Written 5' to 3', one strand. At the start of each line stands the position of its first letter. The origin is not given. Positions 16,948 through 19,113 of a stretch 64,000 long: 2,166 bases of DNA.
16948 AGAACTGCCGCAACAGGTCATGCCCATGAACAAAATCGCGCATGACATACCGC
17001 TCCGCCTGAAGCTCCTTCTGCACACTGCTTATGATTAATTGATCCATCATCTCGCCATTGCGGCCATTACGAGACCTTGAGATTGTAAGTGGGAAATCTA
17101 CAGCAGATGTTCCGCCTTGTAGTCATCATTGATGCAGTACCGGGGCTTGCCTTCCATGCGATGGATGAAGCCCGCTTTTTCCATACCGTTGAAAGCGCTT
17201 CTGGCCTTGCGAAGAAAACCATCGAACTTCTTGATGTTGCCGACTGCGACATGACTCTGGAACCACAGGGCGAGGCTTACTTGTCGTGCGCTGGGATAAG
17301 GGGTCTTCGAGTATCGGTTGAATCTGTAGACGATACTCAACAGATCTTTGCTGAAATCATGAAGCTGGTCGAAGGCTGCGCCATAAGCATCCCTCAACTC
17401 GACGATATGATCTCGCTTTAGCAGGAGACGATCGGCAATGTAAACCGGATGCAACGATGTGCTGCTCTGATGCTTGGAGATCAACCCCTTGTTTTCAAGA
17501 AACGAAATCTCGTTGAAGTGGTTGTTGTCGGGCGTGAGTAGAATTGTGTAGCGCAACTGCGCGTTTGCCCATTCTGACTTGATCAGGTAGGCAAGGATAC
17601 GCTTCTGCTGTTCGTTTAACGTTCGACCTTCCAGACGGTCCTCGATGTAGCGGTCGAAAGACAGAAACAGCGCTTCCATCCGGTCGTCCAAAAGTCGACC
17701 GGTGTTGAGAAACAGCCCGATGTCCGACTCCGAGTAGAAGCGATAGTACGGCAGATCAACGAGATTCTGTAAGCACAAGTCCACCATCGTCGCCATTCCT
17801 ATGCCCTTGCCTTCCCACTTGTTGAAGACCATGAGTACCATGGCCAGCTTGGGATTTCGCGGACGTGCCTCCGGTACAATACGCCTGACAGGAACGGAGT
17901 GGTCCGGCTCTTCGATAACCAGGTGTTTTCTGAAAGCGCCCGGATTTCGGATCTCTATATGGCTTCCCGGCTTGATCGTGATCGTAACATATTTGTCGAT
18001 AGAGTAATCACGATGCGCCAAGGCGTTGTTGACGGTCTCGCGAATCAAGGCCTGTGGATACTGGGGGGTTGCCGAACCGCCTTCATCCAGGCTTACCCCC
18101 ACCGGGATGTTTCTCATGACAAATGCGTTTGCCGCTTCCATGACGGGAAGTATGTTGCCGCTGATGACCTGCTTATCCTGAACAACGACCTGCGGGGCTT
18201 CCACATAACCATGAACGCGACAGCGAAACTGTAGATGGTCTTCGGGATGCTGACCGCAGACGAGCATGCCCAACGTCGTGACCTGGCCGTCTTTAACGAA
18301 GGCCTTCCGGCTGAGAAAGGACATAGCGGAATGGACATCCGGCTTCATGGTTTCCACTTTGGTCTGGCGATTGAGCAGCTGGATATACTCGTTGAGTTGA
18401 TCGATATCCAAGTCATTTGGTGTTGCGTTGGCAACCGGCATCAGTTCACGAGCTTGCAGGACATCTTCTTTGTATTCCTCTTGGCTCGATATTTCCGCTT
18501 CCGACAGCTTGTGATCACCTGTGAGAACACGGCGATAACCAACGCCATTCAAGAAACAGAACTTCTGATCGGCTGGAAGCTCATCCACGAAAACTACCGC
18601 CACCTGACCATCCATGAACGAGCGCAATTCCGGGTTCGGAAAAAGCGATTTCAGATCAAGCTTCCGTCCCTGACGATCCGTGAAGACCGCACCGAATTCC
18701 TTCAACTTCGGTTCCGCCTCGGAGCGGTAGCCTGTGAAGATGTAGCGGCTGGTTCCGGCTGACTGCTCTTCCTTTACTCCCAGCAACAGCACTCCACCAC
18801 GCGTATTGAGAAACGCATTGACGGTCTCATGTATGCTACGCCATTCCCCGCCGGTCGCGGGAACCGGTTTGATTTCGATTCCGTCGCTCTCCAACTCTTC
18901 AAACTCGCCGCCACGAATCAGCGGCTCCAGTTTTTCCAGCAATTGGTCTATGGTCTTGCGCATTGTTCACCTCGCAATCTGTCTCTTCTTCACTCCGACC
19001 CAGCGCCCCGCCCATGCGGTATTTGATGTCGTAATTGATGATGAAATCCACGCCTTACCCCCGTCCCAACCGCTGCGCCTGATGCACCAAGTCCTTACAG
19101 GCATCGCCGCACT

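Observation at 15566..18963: Tandem paralogous Schlafen-like AlbA_2/HATPase_c_4 proteins with different N-terminal additions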

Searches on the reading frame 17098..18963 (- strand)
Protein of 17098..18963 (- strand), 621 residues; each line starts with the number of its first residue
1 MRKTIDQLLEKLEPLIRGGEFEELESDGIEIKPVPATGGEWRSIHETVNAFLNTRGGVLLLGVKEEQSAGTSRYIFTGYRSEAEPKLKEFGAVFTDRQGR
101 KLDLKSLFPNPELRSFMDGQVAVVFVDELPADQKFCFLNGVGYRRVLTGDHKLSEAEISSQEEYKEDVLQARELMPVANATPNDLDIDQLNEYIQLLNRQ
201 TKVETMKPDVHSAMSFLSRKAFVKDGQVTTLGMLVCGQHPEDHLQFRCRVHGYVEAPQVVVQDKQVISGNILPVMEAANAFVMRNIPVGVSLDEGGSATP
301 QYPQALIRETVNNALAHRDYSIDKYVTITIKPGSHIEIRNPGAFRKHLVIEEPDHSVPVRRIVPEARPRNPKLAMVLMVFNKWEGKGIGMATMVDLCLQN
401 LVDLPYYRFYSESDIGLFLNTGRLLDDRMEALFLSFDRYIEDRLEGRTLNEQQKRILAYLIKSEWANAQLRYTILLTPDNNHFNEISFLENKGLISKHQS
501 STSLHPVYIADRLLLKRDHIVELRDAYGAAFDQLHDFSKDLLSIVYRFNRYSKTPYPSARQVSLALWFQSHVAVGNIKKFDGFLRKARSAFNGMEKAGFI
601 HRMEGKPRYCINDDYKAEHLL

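Call 3: search_protein_families(library=pfam, proteins=[window:17098-18963:-], max_evalue=0.01)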
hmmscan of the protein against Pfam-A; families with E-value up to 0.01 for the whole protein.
window:17098-18963:- (621 aa): 2 families
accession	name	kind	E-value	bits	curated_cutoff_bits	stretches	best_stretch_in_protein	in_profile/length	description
PF04326.19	SLFN_AlbA_2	-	7.4e-05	23.7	25.3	1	25-68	1-44/118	Schlafen, AlbA_2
PF13749.12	HATPase_c_4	-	0.00027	21.3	26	1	335-408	12-79/89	Putative ATP-dependent DNA helicase recG C-terminal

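Call 4: search_protein_families(library=padloc, proteins=[window:17098-18963:-], max_evalue=0.01)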
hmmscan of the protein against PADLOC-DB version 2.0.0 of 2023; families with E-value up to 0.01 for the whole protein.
window:17098-18963:- (621 aa): 3 families
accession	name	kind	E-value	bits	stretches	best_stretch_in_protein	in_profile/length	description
PDLC02402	Aga_SIR2-PNTD1-PNTD2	-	7.2e-12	42.2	1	172-350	311-489/876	Class I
PDLC02418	Aga_SIR2-Kinase-PNTD1-PNTD2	-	3.5e-07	26.8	1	300-400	318-420/756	Class I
PDLC02394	pAgo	-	3.8e-05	19.6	1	176-385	181-395/1121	-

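Call 9: find_homologous_proteins(query=window:17098-18963:-)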
Query window:17098-18963:- (621 aa): 1330 proteins with E <= 0.001 among 8000 candidates; the best 120 are listed.
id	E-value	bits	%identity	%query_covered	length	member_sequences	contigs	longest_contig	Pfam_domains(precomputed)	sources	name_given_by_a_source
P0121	0.0e+0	1419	100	100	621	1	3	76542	-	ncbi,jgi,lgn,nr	ncbi:MAG: putative DNA binding domain-containing protein [Lentisphaerae bacterium]|nr:putative DNA b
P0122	0.0e+0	1278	89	100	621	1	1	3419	-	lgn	-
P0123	0.0e+0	1255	87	100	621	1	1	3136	-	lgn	-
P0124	0.0e+0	1107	75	100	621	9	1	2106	-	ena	-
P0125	5.6e-264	896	61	100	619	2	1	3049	PF13749.13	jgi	jgi:ATP-dependent DNA helicase RecG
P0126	1.2e-263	895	62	100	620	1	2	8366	PF13749.13,PF04326.20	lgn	-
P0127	2.3e-263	894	62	100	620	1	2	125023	PF13749.13,PF04326.20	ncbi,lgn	-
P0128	4.6e-259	879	62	100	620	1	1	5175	PF04326.20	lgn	-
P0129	9.7e-259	878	61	100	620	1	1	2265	PF04326.20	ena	-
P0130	4.2e-256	870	62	99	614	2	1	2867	PF04326.20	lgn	-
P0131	4.9e-256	869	60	100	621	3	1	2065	-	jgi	jgi:ATP-dependent DNA helicase RecG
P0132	1.3e-251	855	60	100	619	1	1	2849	PF13749.13,PF04326.20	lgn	-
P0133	6.5e-251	852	61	98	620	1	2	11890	PF04326.20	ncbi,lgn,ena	ncbi:MAG: RNA-binding domain-containing protein [Verrucomicrobiota bacterium]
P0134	6.2e-249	846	59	100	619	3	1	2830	PF04326.20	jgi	-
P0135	1.9e-248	844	58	100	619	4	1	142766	PF04326.20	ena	-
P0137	5.1e-247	840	57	100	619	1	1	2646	PF04326.20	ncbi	-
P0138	6.4e-247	839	58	100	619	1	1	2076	PF04326.20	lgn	-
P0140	2.7e-245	834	57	100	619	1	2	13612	PF04326.20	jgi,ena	-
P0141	2.2e-244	831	56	100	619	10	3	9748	PF04326.20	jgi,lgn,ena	-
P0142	1.5e-243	828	57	100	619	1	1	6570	PF04326.20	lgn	-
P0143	1.6e-243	828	60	98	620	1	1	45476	PF04326.20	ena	-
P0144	3.3e-243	827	57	100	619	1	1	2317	PF04326.20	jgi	jgi:ATP-dependent DNA helicase RecG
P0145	1.4e-242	825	57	100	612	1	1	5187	PF04326.20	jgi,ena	-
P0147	1.7e-242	825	57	100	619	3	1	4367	PF04326.20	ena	-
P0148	1.9e-242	825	58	100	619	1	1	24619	PF04326.20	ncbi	-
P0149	2.2e-242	824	57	99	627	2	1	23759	PF13749.13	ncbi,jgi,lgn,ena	-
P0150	3.3e-242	824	58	99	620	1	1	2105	PF04326.20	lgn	-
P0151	4.2e-242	823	57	99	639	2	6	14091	PF13749.13,PF04326.20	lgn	-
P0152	5.9e-242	823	58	99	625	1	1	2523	PF13749.13,PF04326.20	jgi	jgi:ATP-dependent DNA helicase RecG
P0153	7.7e-242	823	57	100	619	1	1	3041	PF04326.20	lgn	-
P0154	8.2e-242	822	57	100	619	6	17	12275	PF04326.20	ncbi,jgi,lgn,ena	-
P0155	1.8e-241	821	59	98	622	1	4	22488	PF04326.20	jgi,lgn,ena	-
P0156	3.8e-241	820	58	100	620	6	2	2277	PF13749.13,PF04326.20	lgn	-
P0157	7.9e-241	819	59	100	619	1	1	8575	PF13749.13,PF04326.20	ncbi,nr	ncbi:MAG: putative DNA binding domain-containing protein [Candidatus Sumerlaeota bacterium]|nr:putat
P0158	1.2e-240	819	57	99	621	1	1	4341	PF04326.20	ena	-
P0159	1.5e-240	818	59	98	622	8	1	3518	PF04326.20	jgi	-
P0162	2.3e-240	818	57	100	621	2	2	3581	PF04326.20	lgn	-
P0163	1.0e-239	816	58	98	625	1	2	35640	PF04326.20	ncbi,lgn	-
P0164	2.1e-239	814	58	97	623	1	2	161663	PF13749.13,PF04326.20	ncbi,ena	-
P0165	5.4e-239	813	57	98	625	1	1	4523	PF04326.20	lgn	-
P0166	6.9e-239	813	58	98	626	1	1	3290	PF04326.20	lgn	-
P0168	1.4e-238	812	57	99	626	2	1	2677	PF13749.13,PF04326.20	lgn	-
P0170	1.8e-238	811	58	100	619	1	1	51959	PF04326.20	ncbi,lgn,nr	ncbi:MAG: putative DNA binding domain-containing protein [Nitrospirae bacterium]|nr:putative DNA bin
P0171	2.4e-238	811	57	99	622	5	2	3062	PF13749.13,PF04326.20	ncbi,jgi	jgi:predicted HTH transcriptional regulator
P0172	4.3e-238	810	57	100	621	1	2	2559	PF04326.20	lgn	-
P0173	4.9e-238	810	57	98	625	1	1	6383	PF13749.13,PF04326.20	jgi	jgi:ATP-dependent DNA helicase RecG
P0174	6.1e-238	810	57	98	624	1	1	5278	PF04326.20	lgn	-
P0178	3.6e-237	807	56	99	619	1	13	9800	PF13749.13,PF04326.20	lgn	-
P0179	3.8e-237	807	58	100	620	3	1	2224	PF13749.13,PF04326.20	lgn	-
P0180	4.1e-237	807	56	99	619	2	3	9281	PF13749.13,PF04326.20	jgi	-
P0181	5.3e-237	807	56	100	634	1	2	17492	PF04326.20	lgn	-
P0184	5.9e-237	806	56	100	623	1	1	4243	PF04326.20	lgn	-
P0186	8.6e-237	806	57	100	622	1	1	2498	PF04326.20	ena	-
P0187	1.0e-236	806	56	100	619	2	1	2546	PF04326.20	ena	-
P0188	1.1e-236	806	55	100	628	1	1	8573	PF04326.20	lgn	-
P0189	1.1e-236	805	55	100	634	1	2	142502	PF04326.20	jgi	jgi:ATP-dependent DNA helicase RecG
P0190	1.2e-236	805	56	100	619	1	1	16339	PF04326.20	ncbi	-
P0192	1.7e-236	805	58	99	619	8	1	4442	PF04326.20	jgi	-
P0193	1.8e-236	805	54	100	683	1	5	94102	PF04326.20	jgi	jgi:ATP-dependent DNA helicase RecG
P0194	1.8e-236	805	56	100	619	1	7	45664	PF13749.13,PF04326.20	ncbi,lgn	-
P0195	2.8e-236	804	56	99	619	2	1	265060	PF13749.13,PF04326.20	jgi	-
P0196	2.8e-236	804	56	99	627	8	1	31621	PF13749.13,PF04326.20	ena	-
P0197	3.1e-236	804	58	100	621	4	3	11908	PF04326.20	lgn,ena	-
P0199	4.4e-236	804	54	100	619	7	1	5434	PF04326.20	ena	-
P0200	4.7e-236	803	56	99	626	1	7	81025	PF13749.13,PF04326.20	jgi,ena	-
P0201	5.2e-236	803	56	99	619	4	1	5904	PF04326.20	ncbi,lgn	-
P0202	6.8e-236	803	58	98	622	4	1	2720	PF04326.20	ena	-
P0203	7.0e-236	803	55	100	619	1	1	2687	PF04326.20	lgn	-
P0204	7.2e-236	803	54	100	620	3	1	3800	PF04326.20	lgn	-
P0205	9.7e-236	802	57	99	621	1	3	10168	PF04326.20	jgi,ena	-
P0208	1.1e-235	802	56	100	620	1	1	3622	PF04326.20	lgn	-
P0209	1.1e-235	802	56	100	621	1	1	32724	PF04326.20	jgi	jgi:ATP-dependent DNA helicase RecG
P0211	2.3e-235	801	57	100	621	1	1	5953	PF04326.20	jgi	jgi:ATP-dependent DNA helicase RecG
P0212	3.1e-235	801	58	98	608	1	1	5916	PF13749.13,PF04326.20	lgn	-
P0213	4.2e-235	800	58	98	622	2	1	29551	PF04326.20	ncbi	ncbi:MAG: RNA-binding domain-containing protein [Limisphaerales bacterium]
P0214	5.0e-235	800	57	98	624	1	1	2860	PF13749.13,PF04326.20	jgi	jgi:ATP-dependent DNA helicase RecG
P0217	7.7e-235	799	56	100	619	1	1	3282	PF04326.20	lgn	-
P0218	9.6e-235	799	56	99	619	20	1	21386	PF04326.20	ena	-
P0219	1.1e-234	799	57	100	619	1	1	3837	PF13749.13,PF04326.20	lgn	-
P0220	1.1e-234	799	57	99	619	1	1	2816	PF04326.20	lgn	-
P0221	1.2e-234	799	56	98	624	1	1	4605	PF04326.20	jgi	jgi:ATP-dependent DNA helicase RecG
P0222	1.3e-234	799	57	98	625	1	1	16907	PF13749.13,PF04326.20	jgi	jgi:ATP-dependent DNA helicase RecG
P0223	1.6e-234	798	57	99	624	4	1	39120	PF13749.13,PF04326.20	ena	-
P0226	3.2e-234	797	56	100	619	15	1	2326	PF04326.20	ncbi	ncbi:MAG: RNA-binding domain-containing protein [Verrucomicrobiota bacterium]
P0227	3.4e-234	797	56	100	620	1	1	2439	PF13749.13,PF04326.20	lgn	-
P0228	3.8e-234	797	57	98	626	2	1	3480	PF13749.13,PF04326.20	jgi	-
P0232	6.4e-234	796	56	100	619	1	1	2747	PF04326.20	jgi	jgi:ATP-dependent DNA helicase RecG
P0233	6.6e-234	796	57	99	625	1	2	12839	PF04326.20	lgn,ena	-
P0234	6.7e-234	796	57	99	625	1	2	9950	PF13749.13,PF04326.20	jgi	jgi:ATP-dependent DNA helicase RecG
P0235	2.0e-233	795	56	100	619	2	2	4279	PF04326.20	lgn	-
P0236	2.1e-233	795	56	100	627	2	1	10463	PF13749.13,PF04326.20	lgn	-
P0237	2.3e-233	795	57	98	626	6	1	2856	PF13749.13,PF04326.20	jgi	jgi:ATP-dependent DNA helicase RecG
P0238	2.6e-233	794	56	100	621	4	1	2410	PF04326.20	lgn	-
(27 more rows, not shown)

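Call 13: find_related_loci(query=A2, collection=metagenome_contigs, flank=10000)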
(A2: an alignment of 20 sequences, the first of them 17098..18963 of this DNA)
Query A2 (621 aa) in metagenome_contigs; peptide patterns used: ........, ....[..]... (x = any residue, [..] = any of these).
405 stretches matched a pattern; 309 encode a relative of the query (tblastn E <= 1e-3); the best 80 are kept; 80 distinct loci.
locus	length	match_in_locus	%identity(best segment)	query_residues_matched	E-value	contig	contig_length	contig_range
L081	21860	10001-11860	59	1-621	0e+0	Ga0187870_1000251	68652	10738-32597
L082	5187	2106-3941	57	1-621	0e+0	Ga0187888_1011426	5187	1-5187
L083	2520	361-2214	57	3-621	0e+0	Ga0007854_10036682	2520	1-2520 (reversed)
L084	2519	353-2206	57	3-621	0e+0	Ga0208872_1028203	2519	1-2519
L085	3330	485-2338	56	3-621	0e+0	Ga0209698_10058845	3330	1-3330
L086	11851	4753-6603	57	4-621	0e+0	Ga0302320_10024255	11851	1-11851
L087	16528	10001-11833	59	3-613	0e+0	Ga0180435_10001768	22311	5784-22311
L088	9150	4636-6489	57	3-621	0e+0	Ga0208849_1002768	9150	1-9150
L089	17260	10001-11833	58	3-613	0e+0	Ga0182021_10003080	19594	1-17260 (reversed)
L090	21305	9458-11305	57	4-620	0e+0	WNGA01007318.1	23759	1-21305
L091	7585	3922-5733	58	3-608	0e+0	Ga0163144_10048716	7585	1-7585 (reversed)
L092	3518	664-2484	59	3-609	0e+0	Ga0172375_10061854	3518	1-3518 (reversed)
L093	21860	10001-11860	58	1-620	0e+0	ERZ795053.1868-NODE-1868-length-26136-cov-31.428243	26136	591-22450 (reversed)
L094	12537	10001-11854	57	3-621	0e+0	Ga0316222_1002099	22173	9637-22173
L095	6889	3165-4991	58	3-611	0e+0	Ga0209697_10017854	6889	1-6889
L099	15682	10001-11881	56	3-621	0e+0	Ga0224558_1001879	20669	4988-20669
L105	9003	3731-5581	55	4-621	0e+0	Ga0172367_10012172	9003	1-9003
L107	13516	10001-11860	57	3-621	0e+0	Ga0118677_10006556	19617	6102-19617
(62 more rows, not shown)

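Call 30: search_solved_structures(query=A2, max_evalue=1, show_alignments=3)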
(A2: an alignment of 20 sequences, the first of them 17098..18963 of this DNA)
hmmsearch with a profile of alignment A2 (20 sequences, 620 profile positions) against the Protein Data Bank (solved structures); distinct sequences matched with E-value up to 1: 6.
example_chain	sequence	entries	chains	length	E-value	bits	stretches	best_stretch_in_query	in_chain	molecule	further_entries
7eg0_B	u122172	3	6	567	0.28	12.6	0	13-70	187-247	Schlafen family member 12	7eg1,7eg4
7lrc_A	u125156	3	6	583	0.3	12.5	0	13-70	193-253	Schlafen family member 12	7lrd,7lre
2kyy_A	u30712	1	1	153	0.41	12.1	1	42-152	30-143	Possible ATP-dependent DNA helicase RecG-related protein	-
7cux_A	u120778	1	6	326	0.44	12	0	44-95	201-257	Schlafen family member 5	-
7q3z_B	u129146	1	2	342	0.5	11.8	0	44-95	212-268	Schlafen family member 5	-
6rr9_A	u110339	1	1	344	0.51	11.8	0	44-95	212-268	Schlafen family member 5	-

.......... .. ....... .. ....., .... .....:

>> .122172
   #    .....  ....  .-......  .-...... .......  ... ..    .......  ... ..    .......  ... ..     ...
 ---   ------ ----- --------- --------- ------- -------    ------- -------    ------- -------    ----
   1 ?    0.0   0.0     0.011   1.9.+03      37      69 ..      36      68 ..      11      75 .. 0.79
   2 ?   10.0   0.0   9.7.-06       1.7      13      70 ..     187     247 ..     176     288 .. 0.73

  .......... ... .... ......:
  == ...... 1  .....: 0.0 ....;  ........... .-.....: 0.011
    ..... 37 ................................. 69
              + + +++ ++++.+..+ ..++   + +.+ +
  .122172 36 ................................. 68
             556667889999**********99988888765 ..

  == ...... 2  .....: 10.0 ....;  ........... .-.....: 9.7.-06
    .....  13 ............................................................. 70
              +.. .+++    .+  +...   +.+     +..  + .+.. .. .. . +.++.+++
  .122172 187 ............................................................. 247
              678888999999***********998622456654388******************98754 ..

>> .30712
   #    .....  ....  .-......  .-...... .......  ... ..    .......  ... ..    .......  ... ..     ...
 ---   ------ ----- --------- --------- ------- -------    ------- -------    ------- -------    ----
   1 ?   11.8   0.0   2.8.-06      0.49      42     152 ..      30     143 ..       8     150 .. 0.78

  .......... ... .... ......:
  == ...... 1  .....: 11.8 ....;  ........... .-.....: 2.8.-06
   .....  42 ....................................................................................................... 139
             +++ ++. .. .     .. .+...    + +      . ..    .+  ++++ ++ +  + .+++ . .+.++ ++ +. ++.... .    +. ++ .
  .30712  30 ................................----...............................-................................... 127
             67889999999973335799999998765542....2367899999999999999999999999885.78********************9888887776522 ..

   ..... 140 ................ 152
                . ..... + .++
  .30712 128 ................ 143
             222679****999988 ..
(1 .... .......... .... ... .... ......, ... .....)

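Call 35: search_protein_families(library=pfam, proteins=[L090:8071-9399:+, L105:7054-8904:+, L090:5945-8074:+, L107:6470-7645:+], max_evalue=0.001)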
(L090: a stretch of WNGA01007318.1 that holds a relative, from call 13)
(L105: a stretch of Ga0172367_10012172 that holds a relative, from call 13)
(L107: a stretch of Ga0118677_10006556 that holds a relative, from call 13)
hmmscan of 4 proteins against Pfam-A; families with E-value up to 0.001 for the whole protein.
L090:8071-9399:+ (442 aa): 1 family
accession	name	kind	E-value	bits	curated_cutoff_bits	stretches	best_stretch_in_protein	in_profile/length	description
PF01420.25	Methylase_S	-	6.8e-17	62.6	22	1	252-406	15-156/168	Type I restriction modification DNA specificity domain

L105:7054-8904:+ (616 aa): 4 families
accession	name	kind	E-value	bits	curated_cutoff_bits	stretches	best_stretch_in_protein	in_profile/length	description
PF18766.7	SWI2_SNF2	-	3.8e-25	89.3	26.7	1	2-230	6-189/221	SWI2/SNF2 ATPase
PF04851.21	ResIII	-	1.6e-13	51.4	22.5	1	15-190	23-163/164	Type III restriction enzyme, res subunit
PF22679.2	T1R_D3-like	-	2.1e-13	51.4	27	1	356-421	88-157/158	Type I restriction enzyme subunit R domain 3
PF00270.35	DEAD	-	2.8e-08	34.1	26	1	14-195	13-165/167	DEAD/DEAH box helicase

L090:5945-8074:+ (709 aa): 2 families
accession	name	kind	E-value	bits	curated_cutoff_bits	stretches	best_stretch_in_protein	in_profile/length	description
PF02384.22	N6_Mtase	-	4.1e-56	191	20.4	1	156-431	5-254/311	N-6 DNA Methylase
PF12161.14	HsdM_N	-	2.3e-25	90.2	24.5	1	9-142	1-135/135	HsdM N-terminal domain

L107:6470-7645:+ (391 aa): 2 families
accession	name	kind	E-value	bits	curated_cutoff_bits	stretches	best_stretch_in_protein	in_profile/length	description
PF06250.17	YhcG_C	-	8.3e-55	185.4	32.5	1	209-361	2-156/157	YhcG PDDEXK nuclease domain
PF17761.7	DUF1016_N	-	5.7e-46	156.5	32.8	1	53-188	2-137/137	DUF1016 N-terminal domain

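Call 40: search_protein_families(library=ncbifam, proteins=[window:17098-18963:-], max_evalue=0.001)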
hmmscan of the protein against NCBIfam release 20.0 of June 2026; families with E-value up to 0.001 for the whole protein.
window:17098-18963:- (621 aa): 0 families

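Call 53: predict_structure(alignment_id=A2)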
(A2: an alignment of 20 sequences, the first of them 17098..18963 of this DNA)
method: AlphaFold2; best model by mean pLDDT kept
length: 621 residues; sequences in the alignment: 20
mean_pLDDT: 74.3   pTM: 0.56
mean pLDDT of the five models: 74.3, 72.6, 72.3, 70.3, 70.0
residues with pLDDT >= 90: 152; 70-90: 268; 50-70: 100; < 50: 101
segments of 3 or more residues with pLDDT < 50: 163-170, 199-201, 240-278, 282-300, 317-324, 366-388
pLDDT, mean of each block of 10 residues (from residue 1): 80 87 78 79 88 84 81 87 83 83 83 89 84 73 73 71 49 66 83 62 69 81 78 66 40 33 32 46 43 41 55 50 52 67 68 87 59 38 37 80 85 75 86 94 93 93 91 76 84 92 84 89 91 92 94 93 86 67 92 93 86 84 51
secondary structure, 60 per line:
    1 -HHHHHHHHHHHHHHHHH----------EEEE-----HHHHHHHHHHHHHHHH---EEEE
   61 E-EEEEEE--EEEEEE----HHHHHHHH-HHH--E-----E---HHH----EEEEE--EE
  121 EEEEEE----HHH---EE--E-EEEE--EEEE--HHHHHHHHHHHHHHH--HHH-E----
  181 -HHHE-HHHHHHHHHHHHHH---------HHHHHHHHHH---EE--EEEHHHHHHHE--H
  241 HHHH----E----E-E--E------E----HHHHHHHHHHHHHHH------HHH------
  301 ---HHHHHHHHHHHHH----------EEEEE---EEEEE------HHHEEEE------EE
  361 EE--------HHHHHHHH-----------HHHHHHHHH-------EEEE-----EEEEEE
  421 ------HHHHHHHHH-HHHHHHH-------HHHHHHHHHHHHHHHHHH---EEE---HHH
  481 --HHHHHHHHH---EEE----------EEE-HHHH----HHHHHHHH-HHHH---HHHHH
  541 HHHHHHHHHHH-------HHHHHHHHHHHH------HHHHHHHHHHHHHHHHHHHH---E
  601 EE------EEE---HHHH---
elements in order: H2-18 E29-32 H38-53 E57-61 E63-68 E71-76 H81-88 E112-116 E119-126 E143-146 E149-152 H155-169 H187-200 H210-219 E227-229 H230-236 H240-244 H271-285 H304-316 E327-331 E335-339 E349-352 E359-362 H371-378 H390-398 E406-409 E415-420 H427-435 H437-443 H451-468 E472-474 H483-491 E495-497 E508-510 H512-515 H520-527 H529-532 H536-551 H559-570 H577-596 E600-602 E609-611 H615-618

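Call 57: find_encoding_contigs(protein=P0122, flank=10000, max_places=3)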
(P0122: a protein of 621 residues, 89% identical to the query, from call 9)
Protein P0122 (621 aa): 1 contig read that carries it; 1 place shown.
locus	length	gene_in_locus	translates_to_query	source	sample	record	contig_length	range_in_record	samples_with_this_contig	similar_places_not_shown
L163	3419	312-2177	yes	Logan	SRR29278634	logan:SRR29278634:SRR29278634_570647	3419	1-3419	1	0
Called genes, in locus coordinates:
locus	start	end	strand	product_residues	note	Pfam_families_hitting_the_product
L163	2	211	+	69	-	?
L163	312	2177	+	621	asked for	-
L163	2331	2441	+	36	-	-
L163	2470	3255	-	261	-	PF01578:Cytochrom_C_asm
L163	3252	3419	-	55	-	?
